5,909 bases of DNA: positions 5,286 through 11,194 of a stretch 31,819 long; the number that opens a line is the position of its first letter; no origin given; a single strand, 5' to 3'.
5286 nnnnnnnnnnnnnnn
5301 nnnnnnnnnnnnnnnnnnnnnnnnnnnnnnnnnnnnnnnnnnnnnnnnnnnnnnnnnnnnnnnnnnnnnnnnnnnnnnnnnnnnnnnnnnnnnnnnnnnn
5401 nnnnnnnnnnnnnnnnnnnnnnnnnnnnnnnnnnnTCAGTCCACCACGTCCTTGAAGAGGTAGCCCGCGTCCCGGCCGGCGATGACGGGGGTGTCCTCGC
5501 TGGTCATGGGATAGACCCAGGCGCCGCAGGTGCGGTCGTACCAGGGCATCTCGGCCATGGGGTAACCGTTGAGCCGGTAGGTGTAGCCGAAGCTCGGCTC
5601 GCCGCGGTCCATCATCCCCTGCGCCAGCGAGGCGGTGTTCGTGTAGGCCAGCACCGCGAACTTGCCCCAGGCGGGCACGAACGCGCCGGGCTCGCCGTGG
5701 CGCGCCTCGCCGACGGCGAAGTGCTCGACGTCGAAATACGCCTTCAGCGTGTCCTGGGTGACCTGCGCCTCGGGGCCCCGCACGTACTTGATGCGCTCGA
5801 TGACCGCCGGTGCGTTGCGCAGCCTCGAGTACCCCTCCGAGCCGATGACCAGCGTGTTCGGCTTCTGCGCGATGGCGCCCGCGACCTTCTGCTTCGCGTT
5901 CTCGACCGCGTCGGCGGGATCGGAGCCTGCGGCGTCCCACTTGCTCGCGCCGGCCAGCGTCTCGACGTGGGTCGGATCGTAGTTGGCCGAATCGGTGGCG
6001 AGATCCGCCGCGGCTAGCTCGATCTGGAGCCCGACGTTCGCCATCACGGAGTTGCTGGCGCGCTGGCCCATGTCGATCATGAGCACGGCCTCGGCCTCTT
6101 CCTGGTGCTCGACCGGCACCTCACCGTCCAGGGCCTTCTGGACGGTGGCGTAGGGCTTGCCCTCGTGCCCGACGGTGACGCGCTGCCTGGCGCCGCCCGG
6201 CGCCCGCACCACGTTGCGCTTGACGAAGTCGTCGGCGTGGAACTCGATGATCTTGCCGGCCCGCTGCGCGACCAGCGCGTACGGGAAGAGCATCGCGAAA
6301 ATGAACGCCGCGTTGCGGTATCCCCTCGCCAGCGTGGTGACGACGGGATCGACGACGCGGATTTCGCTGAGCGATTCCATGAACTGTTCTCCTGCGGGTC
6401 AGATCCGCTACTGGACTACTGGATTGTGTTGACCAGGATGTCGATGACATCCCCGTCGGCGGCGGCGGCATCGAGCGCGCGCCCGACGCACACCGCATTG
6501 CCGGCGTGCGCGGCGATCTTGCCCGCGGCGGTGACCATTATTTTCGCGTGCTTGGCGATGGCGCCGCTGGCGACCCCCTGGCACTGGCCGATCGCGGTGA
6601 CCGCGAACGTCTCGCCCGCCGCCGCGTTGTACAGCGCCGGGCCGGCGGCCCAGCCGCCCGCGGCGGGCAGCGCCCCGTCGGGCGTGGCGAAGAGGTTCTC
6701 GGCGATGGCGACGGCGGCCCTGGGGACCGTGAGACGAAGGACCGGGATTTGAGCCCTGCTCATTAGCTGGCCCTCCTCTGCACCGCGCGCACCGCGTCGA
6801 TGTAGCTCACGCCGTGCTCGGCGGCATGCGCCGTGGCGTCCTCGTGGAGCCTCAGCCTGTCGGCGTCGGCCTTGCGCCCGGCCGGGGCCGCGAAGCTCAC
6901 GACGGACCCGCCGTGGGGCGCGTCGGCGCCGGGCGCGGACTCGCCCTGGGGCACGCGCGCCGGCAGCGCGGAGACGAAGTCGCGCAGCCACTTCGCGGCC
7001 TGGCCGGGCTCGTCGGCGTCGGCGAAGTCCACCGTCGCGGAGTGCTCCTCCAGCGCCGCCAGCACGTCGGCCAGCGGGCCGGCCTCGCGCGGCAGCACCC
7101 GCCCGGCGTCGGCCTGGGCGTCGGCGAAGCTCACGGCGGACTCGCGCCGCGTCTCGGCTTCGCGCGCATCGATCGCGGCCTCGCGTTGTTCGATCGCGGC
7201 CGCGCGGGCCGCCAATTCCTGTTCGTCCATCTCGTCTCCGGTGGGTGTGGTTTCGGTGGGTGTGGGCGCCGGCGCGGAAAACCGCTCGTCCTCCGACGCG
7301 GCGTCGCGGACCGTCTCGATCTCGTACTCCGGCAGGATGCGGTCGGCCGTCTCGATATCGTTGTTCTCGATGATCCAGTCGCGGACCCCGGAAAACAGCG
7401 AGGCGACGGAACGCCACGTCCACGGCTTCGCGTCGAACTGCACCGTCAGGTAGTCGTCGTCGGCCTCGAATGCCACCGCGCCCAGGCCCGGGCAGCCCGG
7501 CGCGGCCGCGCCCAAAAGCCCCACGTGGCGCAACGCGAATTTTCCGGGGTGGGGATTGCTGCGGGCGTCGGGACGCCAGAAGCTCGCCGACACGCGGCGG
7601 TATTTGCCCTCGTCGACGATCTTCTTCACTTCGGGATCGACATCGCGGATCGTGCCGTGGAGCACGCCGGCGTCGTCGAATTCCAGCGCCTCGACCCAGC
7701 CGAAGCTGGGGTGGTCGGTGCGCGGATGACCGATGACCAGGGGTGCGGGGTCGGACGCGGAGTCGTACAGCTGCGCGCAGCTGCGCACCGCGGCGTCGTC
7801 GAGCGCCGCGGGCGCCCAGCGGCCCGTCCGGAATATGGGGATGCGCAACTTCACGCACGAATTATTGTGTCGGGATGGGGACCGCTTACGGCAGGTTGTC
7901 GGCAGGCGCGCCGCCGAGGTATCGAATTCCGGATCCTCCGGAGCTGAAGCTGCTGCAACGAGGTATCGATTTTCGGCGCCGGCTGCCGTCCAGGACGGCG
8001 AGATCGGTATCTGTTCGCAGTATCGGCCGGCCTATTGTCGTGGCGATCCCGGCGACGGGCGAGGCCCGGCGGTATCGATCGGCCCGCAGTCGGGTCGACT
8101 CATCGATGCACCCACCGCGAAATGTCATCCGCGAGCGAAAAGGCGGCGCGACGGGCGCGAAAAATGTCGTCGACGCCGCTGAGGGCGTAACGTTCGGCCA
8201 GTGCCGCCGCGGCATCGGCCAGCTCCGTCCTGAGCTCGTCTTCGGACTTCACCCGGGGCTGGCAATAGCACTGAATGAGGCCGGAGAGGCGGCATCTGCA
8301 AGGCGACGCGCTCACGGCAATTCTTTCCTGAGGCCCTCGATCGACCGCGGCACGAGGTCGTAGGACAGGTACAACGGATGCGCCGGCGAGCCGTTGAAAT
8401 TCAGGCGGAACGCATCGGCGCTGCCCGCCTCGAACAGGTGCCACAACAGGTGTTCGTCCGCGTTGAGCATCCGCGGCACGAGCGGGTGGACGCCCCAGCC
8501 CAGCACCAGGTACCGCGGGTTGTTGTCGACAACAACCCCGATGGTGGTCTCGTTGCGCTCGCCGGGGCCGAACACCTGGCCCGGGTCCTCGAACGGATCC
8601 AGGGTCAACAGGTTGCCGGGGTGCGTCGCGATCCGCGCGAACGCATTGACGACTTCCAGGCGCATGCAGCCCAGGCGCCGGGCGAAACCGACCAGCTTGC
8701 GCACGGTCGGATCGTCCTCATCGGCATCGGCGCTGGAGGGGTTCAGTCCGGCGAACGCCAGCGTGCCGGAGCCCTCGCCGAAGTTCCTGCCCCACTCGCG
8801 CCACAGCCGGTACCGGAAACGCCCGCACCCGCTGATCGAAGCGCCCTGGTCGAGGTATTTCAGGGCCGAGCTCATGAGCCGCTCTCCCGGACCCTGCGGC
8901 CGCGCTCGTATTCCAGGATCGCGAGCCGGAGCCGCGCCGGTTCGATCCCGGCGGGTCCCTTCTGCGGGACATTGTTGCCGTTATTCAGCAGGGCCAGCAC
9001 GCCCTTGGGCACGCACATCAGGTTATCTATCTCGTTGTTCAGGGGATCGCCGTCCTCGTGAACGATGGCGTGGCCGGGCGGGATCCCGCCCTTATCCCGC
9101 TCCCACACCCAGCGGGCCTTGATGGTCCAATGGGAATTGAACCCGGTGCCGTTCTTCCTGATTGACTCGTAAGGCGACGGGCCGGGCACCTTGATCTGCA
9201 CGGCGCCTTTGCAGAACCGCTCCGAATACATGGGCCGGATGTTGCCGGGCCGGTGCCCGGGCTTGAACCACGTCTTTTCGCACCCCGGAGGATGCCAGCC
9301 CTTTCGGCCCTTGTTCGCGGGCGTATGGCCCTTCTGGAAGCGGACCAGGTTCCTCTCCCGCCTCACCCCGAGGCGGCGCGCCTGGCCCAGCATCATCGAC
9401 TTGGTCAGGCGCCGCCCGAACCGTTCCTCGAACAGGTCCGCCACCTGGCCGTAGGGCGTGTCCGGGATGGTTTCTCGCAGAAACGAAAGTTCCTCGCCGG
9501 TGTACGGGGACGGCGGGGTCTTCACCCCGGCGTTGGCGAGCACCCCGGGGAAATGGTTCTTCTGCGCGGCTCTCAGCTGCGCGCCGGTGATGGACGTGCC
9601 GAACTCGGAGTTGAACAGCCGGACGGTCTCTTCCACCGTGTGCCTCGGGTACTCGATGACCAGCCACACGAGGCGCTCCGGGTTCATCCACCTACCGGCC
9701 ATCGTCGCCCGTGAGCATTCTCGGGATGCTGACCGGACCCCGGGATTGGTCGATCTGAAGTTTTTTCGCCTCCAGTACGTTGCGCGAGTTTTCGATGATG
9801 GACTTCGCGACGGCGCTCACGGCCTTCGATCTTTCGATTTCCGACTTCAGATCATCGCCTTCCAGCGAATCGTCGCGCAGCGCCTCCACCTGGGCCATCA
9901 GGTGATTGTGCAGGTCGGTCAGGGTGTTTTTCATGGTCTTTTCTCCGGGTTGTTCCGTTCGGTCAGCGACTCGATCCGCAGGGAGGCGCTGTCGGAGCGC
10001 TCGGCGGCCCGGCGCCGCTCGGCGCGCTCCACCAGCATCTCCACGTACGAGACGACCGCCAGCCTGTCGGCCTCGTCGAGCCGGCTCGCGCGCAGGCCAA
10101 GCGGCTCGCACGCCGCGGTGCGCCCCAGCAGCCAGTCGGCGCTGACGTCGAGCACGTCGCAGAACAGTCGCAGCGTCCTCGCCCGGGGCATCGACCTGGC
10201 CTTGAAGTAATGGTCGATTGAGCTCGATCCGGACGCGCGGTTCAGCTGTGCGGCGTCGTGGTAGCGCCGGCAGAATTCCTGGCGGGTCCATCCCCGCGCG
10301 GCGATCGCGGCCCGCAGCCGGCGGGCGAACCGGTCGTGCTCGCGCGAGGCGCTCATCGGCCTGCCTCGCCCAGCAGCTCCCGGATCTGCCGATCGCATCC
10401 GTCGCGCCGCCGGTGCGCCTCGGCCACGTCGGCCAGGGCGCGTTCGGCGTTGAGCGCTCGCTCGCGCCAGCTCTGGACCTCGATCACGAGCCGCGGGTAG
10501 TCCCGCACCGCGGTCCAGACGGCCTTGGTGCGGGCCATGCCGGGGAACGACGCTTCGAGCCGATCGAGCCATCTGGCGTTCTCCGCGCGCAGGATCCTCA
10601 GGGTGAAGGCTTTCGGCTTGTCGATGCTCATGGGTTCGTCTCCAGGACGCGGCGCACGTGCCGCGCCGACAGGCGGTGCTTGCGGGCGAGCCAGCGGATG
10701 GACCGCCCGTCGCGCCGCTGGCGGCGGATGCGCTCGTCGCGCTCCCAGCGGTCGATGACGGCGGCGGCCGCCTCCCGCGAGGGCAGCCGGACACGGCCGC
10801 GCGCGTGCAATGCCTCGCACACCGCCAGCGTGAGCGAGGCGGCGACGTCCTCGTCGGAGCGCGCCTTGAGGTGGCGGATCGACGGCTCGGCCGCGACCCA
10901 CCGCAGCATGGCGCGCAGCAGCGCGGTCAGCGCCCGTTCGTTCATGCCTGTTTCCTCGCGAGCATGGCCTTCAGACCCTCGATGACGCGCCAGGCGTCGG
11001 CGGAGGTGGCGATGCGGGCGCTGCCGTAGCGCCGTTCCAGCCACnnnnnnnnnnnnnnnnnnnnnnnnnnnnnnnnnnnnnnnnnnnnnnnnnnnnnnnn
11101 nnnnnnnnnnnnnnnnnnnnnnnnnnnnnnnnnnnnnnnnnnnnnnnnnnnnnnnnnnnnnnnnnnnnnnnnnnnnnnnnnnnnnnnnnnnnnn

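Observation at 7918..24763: Ungapped 160-bp direct repeat 16,686 bp apart upstream of two late gene blocks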

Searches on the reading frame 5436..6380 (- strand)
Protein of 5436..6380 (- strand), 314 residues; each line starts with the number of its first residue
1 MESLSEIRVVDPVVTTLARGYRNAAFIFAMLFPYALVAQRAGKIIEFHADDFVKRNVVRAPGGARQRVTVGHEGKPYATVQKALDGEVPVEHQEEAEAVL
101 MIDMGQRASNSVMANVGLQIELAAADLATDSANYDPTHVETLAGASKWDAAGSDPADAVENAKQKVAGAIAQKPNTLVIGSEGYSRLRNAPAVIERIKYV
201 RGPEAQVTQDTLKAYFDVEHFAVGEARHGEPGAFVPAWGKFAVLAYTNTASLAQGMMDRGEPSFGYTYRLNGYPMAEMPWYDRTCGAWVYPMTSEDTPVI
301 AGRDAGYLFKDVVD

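Call 11: search_protein_families(library=phrogs, proteins=[window:5436-6380:-], max_evalue=0.001)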
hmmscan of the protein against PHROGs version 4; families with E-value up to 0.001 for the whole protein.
window:5436-6380:- (314 aa): 2 families
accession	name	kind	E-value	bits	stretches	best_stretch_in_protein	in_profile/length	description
phrog_1005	-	head and packaging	3.7e-77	260.7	1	2-313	4-314/315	major head protein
phrog_29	-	head and packaging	7.5e-07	29.6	1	136-216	181-259/439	major head protein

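Call 12: search_protein_families(library=pfam, proteins=[window:5436-6380:-], max_evalue=0.001)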
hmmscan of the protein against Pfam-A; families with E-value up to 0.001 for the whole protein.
window:5436-6380:- (314 aa): 0 families

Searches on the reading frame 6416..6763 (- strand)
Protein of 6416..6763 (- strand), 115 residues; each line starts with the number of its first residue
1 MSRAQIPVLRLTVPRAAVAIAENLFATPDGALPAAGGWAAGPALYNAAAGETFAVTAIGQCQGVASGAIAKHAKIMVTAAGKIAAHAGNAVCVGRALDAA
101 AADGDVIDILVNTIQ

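Call 11: search_protein_families(library=phrogs, proteins=[window:6416-6763:-], max_evalue=0.001)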
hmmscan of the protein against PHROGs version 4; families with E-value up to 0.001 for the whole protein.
window:6416-6763:- (115 aa): 1 family
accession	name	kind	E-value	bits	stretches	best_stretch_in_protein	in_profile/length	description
phrog_673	-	head and packaging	2.3e-12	48.4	1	12-114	22-131/260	head scaffolding protein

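Call 12: search_protein_families(library=pfam, proteins=[window:6416-6763:-], max_evalue=0.001)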
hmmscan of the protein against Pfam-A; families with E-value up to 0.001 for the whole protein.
window:6416-6763:- (115 aa): 1 family
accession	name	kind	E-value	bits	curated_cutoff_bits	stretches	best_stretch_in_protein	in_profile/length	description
PF09956.15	Phage_cement_2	-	2.4e-07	31.5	24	1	12-108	8-100/103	Phage cement protein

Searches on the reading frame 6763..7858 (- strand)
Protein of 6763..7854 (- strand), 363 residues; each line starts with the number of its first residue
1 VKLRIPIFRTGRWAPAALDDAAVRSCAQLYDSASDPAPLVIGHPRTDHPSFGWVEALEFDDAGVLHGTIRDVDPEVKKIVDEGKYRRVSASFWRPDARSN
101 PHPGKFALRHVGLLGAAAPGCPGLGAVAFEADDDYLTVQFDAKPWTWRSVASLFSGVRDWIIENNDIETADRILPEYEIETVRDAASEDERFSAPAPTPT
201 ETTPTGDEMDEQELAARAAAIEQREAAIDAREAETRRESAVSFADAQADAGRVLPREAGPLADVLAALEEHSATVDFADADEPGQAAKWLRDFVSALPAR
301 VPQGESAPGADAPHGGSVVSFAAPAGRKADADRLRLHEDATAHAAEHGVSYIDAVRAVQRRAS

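Call 11: search_protein_families(library=phrogs, proteins=[window:6763-7858:-], max_evalue=0.001)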
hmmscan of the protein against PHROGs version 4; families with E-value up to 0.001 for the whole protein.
window:6763-7858:- (365 aa): 0 families

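Call 12: search_protein_families(library=pfam, proteins=[window:6763-7858:-], max_evalue=0.001)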
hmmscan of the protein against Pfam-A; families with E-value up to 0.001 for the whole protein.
window:6763-7858:- (365 aa): 0 families

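Call 21: search_protein_families(library=phrogs, proteins=[window:6763-7854:-], max_evalue=0.01)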
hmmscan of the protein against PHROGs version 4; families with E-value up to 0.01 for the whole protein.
window:6763-7854:- (363 aa): 1 family
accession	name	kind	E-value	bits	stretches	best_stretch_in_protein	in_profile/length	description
phrog_976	-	head and packaging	1.6e-83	282.4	1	4-361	33-395/415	head maturation protease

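Call 66: find_related_loci(query=window:6763-7854:-, collection=viral_contigs, flank=2500)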
Query window:6763-7854:- (363 aa) in viral_contigs; peptide patterns used: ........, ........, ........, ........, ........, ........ (x = any residue, [..] = any of these).
52 stretches matched a pattern, but none encodes a relative of the query by tblastn (E <= 1e-3).

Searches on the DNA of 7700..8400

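Call 75: search_rna_families(source=window, start=7700, end=8400, threshold=evalue, max_evalue=10)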
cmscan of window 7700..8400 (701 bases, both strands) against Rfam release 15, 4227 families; matches with E-value up to 10: 5.
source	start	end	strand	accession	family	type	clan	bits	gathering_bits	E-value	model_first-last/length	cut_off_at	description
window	7731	7801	+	RF00510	Tombus_IRE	Cis-reg;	-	15.3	45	6.6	1-94/94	no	Tombusvirus internal replication element (IRE)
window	8137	8220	-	RF02241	Xoo2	Gene; sRNA;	-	13.8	45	6.2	1-78/78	no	Xanthomonadaceae sRNA Xoo2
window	7906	8022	-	RF02691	BTH_s19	Gene; sRNA;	-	12.9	153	0.85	1-224/224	no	Burkholderia sRNA 19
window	7753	7819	-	RF02571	Mcr7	Gene; sRNA;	-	12.7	380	1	1-351/351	no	mcr7 sRNA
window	7929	8021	+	RF02741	Rev44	Gene; antisense;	-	10.6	178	2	1-336/336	no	Soft rot Enterobacteriaceae Rev 44 asRNA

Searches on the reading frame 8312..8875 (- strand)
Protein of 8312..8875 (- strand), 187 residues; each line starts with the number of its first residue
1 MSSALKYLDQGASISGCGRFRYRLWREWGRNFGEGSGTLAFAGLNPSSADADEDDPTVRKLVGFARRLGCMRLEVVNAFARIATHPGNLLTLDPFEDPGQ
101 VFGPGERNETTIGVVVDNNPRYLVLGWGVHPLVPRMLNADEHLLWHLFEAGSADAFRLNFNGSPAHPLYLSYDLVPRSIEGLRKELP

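Call 11: search_protein_families(library=phrogs, proteins=[window:8312-8875:-], max_evalue=0.001)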
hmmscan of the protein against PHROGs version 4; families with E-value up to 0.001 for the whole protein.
window:8312-8875:- (187 aa): 1 family
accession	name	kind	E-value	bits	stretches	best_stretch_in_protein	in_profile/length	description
phrog_3230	-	unknown function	8.8e-35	120.9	1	9-175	8-159/167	-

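Call 12: search_protein_families(library=pfam, proteins=[window:8312-8875:-], max_evalue=0.001)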
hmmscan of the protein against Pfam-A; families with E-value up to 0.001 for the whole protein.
window:8312-8875:- (187 aa): 1 family
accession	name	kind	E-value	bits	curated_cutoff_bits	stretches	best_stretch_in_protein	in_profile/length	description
PF07799.17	DUF1643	-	6.3e-22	78.5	22.5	1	21-168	1-134/134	Protein of unknown function (DUF1643)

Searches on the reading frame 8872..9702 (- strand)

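Call 11: search_protein_families(library=phrogs, proteins=[window:8872-9702:-], max_evalue=0.001)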
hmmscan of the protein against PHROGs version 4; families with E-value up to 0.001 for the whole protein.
window:8872-9702:- (276 aa): 4 families
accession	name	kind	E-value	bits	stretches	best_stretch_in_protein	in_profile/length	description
phrog_1891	-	DNA, RNA and nucleotide metabolism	3.5e-49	168.5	1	65-264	50-239/255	HNH endonuclease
phrog_99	-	DNA, RNA and nucleotide metabolism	4.3e-06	27.6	1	196-232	161-197/383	HNH endonuclease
phrog_826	-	DNA, RNA and nucleotide metabolism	0.00023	21.8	1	192-232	109-150/281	HNH endonuclease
phrog_4578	-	DNA, RNA and nucleotide metabolism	0.00031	21.7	1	199-229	18-48/130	HNH endonuclease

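Call 12: search_protein_families(library=pfam, proteins=[window:8872-9702:-], max_evalue=0.001)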
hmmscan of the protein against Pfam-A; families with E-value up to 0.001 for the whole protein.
window:8872-9702:- (276 aa): 1 family
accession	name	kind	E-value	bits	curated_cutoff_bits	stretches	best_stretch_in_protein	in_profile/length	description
PF13392.12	HNH_3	-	5.3e-12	45.6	24.8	1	197-233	5-41/46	HNH endonuclease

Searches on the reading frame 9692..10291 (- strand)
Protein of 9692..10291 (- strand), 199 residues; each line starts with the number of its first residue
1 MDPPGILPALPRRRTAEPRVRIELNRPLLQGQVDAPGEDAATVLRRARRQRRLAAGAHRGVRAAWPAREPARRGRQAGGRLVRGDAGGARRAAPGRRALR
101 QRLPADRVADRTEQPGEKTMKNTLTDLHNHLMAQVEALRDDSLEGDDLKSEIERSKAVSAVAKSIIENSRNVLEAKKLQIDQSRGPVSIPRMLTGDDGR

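Call 13: search_protein_families(library=phrogs, proteins=[window:9692-10291:-], max_evalue=0.001)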
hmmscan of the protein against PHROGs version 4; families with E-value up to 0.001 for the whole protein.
window:9692-10291:- (199 aa): 1 family
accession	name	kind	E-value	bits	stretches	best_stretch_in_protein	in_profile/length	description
phrog_2044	-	DNA, RNA and nucleotide metabolism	2e-23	83.3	1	120-195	1-76/78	RNA polymerase beta subunit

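Call 85: search_protein_families(library=pfam, proteins=[window:9692-10291:-], max_evalue=0.01)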
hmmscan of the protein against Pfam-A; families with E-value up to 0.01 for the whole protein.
window:9692-10291:- (199 aa): 0 families

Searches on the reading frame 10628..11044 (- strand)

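Call 13: search_protein_families(library=phrogs, proteins=[window:10628-11044:-], max_evalue=0.001)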
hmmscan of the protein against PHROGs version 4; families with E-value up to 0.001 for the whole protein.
window:10628-11044:- (138 aa): 2 families
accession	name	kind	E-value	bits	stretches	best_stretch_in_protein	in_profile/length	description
phrog_532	-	transcription regulation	6.6e-06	27.3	1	32-135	18-115/132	late transcriptional activator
phrog_836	-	transcription regulation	0.00082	20.5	1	97-136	81-119/133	late transcriptional activator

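Call 85: search_protein_families(library=pfam, proteins=[window:10628-11044:-], max_evalue=0.01)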
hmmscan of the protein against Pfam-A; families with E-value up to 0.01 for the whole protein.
window:10628-11044:- (138 aa): 1 family
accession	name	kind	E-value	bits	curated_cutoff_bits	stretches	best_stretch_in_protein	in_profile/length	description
PF08765.17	Mor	-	0.0022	18.4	24.9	1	96-135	55-93/107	Mor transcription activator family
